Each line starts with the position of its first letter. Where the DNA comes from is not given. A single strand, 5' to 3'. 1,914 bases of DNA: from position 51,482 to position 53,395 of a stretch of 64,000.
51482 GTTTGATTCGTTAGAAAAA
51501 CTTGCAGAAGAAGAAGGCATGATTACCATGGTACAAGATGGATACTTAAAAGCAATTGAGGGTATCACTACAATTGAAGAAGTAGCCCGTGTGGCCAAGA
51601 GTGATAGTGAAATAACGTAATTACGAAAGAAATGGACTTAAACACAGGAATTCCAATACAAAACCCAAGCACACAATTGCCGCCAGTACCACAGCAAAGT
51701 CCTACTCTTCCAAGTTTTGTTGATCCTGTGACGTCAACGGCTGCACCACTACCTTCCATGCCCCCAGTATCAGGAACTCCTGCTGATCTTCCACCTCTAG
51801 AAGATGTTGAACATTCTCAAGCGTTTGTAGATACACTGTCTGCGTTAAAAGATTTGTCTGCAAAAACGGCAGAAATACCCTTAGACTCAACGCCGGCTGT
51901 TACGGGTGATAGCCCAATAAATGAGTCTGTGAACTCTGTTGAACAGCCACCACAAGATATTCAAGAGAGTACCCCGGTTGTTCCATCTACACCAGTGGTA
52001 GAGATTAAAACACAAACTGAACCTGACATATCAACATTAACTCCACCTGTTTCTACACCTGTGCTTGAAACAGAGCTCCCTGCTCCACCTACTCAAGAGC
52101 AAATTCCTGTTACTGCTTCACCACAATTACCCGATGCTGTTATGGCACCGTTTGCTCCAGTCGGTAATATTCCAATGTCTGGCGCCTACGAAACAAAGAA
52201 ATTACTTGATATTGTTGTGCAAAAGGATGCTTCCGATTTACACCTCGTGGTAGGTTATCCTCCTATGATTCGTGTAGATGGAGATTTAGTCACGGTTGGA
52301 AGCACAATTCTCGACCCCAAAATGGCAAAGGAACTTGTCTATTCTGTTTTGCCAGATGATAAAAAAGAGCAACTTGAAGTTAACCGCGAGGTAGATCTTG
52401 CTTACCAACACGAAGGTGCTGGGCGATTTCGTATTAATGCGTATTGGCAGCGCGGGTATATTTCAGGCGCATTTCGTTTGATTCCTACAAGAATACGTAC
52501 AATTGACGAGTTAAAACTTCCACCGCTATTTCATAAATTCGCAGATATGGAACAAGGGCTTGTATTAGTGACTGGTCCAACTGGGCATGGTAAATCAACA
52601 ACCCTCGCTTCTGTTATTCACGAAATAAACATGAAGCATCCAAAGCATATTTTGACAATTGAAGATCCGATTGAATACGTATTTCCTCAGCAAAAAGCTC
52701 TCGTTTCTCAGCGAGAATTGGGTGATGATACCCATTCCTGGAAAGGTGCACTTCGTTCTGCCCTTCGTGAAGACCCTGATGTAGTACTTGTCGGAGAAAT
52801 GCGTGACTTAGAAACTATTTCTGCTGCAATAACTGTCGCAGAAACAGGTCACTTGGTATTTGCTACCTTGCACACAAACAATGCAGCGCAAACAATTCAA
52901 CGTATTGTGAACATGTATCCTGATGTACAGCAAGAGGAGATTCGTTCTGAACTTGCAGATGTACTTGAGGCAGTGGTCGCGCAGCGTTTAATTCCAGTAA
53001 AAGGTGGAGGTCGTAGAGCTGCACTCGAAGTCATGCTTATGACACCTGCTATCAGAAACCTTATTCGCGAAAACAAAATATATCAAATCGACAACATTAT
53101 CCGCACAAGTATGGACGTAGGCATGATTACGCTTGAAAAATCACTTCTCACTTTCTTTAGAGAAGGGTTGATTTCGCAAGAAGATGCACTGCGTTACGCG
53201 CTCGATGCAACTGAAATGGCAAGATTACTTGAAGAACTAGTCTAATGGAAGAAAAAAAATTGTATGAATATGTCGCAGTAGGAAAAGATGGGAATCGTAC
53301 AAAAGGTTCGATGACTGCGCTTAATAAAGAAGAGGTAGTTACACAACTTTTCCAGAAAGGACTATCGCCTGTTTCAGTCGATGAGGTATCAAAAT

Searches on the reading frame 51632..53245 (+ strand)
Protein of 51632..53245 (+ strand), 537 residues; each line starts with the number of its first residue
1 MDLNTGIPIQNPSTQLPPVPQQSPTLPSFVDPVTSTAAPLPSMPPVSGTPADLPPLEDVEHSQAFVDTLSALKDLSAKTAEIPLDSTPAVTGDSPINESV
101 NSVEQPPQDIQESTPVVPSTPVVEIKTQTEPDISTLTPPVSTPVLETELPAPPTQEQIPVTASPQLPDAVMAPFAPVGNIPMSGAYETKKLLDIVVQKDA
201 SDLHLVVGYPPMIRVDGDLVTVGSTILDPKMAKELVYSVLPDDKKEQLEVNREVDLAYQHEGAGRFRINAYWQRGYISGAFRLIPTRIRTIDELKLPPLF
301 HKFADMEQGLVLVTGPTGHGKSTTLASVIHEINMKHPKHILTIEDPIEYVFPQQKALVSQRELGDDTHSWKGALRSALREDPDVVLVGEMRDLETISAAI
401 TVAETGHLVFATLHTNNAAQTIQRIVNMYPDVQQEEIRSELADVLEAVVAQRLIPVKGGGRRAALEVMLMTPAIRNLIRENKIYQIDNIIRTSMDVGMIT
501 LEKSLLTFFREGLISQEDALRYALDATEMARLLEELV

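Call 16: search_protein_families(library=ncbifam, proteins=[window:51632-53245:+])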
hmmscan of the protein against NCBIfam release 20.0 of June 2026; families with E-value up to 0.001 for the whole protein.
window:51632-53245:+ (537 aa): 18 families
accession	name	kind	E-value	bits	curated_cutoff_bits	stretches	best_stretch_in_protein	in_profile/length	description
TIGR01420.1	pilT_fam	subfamily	6.3e-136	453.1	319.1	1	189-527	3-342/343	PilT/PilU family type 4a pilus ATPase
TIGR02525.1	plasmid_TraJ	equivalog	1.1e-49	169.5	368.3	1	192-521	16-365/372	plasmid transfer ATPase TraJ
TIGR02538.1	type_IV_pilB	equivalog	3.5e-43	148.1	675.65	1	305-453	313-451/564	type IV-A pilus assembly ATPase PilB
TIGR02533.1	type_II_gspE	equivalog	4.6e-41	141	630.25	1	302-454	237-379/486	type II secretion system ATPase GspE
TIGR02524.1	dot_icm_DotB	equivalog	6.6e-41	140.7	463.3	1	190-516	8-347/358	Dot/Icm type IV secretion system ATPase DotB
NF007755.0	PRK10436.1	equivalog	4.1e-37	127.9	617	1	190-454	91-355/465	type II secretion system protein GspE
NF041000.1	ATPase_ComGA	equivalog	4.4e-37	127.5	300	1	301-455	121-266/267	competence type IV pilus ATPase ComGA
NF053534.1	T4PilAsmATPsTfpB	equivalog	6.4e-32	110.7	850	1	301-454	329-472/584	type IV pilus assembly ATPase TfpB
TIGR02788.1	VirB11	equivalog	4.9e-17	61.9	249.95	1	302-452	138-295/308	P-type DNA transfer ATPase VirB11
NF058587.1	archaellum_moto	equivalog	1.1e-16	60.7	550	1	311-427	278-395/527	archaellum flagellar ATPase motor FlaI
TIGR02782.1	TrbB_P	equivalog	5.2e-14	52.2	304.55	1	311-462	139-286/303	P-type conjugative transfer ATPase TrbB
NF010425.0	PRK13851.1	equivalog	1.4e-11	43.9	461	1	309-434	163-289/344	type IV secretion system protein VirB11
NF010407.0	PRK13833.1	subfamily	2.2e-11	43.8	499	1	311-450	147-284/323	conjugal transfer protein TrbB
NF010469.0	PRK13894.1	subfamily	2.4e-10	40.3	508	1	311-430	152-272/320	conjugal transfer ATPase TrbB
TIGR03819.1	heli_sec_ATPase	hypoth_equivalog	6.9e-10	38.6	373.15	1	311-450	181-324/340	TadA family conjugal transfer-associated ATPase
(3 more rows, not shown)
